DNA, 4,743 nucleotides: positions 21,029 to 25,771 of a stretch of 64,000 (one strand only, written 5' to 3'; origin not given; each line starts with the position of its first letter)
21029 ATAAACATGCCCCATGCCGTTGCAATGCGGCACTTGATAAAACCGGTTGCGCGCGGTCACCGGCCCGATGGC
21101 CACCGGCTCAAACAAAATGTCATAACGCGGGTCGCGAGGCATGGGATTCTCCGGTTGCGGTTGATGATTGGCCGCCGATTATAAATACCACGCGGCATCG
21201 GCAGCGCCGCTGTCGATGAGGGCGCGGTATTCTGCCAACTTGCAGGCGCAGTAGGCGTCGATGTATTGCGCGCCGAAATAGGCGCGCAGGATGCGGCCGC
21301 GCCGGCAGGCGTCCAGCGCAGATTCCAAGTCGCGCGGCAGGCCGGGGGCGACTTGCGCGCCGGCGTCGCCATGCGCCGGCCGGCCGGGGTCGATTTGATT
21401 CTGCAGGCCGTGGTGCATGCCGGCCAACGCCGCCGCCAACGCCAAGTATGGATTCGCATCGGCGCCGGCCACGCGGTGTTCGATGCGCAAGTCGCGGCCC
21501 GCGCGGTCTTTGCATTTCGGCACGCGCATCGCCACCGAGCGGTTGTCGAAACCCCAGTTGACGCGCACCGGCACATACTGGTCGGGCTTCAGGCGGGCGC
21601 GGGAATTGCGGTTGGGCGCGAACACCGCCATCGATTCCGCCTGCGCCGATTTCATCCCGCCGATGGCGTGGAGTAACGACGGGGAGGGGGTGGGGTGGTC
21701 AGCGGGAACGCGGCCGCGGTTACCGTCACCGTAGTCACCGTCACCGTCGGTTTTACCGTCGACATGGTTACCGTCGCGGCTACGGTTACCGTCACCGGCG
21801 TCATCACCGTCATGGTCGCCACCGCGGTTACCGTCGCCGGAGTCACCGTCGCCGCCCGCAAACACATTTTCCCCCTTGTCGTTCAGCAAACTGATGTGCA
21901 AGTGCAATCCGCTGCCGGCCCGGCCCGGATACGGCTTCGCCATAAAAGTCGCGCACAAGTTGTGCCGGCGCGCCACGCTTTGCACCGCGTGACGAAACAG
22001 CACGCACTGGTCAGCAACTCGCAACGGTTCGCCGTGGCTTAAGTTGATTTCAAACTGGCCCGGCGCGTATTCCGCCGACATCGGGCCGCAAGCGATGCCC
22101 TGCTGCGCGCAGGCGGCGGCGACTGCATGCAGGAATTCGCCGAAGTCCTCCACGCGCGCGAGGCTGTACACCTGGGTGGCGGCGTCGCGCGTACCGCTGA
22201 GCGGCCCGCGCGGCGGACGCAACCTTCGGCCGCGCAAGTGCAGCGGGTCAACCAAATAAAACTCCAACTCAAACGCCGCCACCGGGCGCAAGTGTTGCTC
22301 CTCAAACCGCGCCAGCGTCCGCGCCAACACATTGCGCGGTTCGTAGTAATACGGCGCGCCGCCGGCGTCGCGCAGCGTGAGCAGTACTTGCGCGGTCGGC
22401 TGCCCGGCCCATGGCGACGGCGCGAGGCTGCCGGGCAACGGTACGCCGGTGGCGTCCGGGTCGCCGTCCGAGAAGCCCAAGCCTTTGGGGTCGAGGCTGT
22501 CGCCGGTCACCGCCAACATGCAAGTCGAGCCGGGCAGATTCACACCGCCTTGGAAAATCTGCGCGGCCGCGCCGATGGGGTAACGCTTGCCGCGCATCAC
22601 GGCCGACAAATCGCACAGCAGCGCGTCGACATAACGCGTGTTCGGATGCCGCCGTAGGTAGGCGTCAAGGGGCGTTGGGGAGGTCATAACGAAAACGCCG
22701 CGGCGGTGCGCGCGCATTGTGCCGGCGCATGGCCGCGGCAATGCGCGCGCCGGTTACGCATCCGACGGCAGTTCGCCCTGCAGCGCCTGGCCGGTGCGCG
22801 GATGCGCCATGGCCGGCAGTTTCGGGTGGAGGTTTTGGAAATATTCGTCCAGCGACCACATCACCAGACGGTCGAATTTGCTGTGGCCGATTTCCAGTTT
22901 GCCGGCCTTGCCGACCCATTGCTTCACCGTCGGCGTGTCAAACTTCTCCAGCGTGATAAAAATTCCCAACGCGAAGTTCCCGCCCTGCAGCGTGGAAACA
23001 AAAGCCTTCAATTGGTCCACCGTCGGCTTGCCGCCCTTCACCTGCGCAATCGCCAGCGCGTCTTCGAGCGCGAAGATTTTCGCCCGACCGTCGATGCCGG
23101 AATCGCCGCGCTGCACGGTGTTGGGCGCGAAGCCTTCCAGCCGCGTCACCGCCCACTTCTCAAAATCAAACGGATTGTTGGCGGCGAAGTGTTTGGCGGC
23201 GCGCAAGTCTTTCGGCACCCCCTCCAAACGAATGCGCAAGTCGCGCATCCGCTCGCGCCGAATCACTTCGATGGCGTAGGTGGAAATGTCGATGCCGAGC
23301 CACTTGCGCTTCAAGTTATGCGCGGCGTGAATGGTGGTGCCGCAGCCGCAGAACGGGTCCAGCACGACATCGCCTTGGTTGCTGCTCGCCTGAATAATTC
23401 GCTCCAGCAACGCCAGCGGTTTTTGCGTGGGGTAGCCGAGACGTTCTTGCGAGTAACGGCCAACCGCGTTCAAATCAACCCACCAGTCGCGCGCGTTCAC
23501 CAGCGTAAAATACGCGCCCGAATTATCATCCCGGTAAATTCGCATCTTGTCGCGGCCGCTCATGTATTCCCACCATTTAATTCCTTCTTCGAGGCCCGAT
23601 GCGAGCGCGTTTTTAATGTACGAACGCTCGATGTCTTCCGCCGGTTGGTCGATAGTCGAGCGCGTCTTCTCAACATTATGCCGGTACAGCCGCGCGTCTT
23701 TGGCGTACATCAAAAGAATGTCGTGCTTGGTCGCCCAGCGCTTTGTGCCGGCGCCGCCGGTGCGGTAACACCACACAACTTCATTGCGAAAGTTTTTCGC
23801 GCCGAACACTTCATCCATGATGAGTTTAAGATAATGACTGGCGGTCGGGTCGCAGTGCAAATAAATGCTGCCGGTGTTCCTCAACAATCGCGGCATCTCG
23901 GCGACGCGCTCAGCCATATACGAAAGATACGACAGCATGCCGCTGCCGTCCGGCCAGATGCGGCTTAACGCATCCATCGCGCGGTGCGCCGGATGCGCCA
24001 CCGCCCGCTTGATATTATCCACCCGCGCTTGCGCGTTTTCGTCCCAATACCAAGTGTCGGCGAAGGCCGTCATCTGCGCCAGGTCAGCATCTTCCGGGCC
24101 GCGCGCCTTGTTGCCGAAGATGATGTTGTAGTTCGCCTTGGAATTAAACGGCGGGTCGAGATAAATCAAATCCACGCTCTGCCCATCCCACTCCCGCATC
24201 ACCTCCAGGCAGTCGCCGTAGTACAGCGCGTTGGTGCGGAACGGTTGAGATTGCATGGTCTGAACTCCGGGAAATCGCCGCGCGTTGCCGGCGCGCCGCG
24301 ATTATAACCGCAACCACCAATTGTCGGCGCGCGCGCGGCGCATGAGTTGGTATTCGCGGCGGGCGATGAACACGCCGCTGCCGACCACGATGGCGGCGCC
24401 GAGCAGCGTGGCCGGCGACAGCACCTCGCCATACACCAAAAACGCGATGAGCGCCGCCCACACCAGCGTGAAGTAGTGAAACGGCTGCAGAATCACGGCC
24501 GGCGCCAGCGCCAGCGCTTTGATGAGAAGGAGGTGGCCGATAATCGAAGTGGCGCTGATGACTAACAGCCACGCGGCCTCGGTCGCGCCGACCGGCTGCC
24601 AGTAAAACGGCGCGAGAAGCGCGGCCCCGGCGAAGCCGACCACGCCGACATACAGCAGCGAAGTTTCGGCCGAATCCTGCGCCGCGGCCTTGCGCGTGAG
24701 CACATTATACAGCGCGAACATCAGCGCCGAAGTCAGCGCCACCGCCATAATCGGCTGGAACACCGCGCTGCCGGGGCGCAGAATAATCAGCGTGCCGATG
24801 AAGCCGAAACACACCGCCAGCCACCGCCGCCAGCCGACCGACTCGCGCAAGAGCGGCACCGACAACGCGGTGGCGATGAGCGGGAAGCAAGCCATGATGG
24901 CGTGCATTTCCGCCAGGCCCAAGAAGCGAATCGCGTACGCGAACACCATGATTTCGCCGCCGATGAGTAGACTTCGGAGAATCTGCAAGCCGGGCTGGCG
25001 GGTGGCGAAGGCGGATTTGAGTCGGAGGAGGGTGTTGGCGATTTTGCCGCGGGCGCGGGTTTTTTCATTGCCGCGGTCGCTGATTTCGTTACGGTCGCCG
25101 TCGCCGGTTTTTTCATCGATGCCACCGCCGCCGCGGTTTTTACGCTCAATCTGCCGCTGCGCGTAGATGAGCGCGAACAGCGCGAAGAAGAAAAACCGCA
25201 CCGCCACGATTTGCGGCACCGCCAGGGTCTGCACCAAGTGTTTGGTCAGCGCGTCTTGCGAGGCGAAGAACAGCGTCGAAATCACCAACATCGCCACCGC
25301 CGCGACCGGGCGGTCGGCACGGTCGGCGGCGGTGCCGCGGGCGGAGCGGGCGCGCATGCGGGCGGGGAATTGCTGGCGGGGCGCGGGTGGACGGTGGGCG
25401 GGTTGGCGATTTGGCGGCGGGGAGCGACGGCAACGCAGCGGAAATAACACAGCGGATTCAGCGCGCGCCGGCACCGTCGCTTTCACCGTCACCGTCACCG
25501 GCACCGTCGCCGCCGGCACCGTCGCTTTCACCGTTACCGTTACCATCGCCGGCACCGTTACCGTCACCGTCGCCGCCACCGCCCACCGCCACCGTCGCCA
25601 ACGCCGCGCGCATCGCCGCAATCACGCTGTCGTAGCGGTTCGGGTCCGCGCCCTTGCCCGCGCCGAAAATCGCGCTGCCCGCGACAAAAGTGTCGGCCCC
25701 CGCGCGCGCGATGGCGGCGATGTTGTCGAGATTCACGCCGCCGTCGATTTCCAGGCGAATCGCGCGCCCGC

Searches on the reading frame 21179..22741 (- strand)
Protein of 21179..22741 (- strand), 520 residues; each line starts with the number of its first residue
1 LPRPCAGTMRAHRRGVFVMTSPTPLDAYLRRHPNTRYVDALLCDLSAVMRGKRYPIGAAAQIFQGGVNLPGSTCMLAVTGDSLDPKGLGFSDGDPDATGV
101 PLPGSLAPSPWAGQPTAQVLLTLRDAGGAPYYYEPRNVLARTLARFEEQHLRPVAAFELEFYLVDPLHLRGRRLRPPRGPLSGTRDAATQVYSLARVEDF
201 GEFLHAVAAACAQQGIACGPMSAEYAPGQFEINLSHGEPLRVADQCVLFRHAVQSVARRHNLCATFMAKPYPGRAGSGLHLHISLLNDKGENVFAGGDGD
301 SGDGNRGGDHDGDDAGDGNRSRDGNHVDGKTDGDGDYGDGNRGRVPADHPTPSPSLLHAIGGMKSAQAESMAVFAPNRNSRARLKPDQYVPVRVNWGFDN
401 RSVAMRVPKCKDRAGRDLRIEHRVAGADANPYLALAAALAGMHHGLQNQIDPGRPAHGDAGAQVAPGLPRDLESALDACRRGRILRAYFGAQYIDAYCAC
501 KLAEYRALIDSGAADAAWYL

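Call 78: search_protein_families(library=pfam, proteins=[window:21179-22741:-], max_evalue=0.001)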
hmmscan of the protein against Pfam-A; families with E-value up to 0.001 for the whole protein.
window:21179-22741:- (520 aa): 1 family
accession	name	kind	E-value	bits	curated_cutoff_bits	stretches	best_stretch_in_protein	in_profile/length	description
PF00120.29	Gln-synt_C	-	6e-86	289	24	2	134-300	3-170/344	Glutamine synthetase, catalytic domain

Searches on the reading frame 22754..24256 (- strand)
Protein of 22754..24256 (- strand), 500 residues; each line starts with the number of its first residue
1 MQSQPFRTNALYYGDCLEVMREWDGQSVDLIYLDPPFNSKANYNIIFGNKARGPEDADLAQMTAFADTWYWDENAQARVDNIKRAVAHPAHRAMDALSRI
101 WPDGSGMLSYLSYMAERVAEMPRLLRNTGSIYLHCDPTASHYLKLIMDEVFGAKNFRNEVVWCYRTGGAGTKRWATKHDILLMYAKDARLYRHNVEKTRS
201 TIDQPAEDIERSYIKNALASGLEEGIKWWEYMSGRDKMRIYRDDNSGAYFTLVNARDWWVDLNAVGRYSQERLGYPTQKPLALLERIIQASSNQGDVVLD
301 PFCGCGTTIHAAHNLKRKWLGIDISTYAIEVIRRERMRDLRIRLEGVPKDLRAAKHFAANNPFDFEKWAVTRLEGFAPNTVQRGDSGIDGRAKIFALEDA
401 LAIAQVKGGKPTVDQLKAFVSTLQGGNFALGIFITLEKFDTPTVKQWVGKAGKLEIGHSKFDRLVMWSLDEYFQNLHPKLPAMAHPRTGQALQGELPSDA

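Call 78: search_protein_families(library=pfam, proteins=[window:22754-24256:-], max_evalue=0.001)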
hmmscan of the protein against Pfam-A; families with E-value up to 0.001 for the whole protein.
window:22754-24256:- (500 aa): 3 families
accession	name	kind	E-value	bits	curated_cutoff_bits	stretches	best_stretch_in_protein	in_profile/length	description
PF01555.25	N6_N4_Mtase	-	2.4e-42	145.8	26.7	1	28-332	1-219/221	DNA methylase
PF04471.18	Mrr_cat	-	6.8e-06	26.6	21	1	361-444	5-94/115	Restriction endonuclease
PF02086.21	MethyltransfD12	-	1.6e-05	25.2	22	0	283-333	8-59/253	D12 class N6 adenine-specific DNA methyltransferase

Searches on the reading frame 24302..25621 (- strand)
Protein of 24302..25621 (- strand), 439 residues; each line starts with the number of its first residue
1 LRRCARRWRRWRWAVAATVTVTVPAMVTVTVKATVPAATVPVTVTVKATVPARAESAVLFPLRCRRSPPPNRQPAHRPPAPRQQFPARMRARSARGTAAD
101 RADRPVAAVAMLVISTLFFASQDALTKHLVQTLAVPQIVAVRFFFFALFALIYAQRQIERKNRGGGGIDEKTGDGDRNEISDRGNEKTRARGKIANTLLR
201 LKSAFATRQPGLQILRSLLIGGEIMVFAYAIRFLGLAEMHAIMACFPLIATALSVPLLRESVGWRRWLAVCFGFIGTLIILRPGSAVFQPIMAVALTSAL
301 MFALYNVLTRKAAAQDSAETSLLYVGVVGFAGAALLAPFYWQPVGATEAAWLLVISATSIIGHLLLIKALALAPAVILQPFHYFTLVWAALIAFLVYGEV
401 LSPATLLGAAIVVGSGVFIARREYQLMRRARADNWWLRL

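Call 78: search_protein_families(library=pfam, proteins=[window:24302-25621:-], max_evalue=0.001)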
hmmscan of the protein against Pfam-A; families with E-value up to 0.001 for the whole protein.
window:24302-25621:- (439 aa): 1 family
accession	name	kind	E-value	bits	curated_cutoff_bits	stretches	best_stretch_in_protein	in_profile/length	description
PF00892.27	EamA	-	3.2e-18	66.8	28.2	2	292-419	4-133/135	EamA-like transporter family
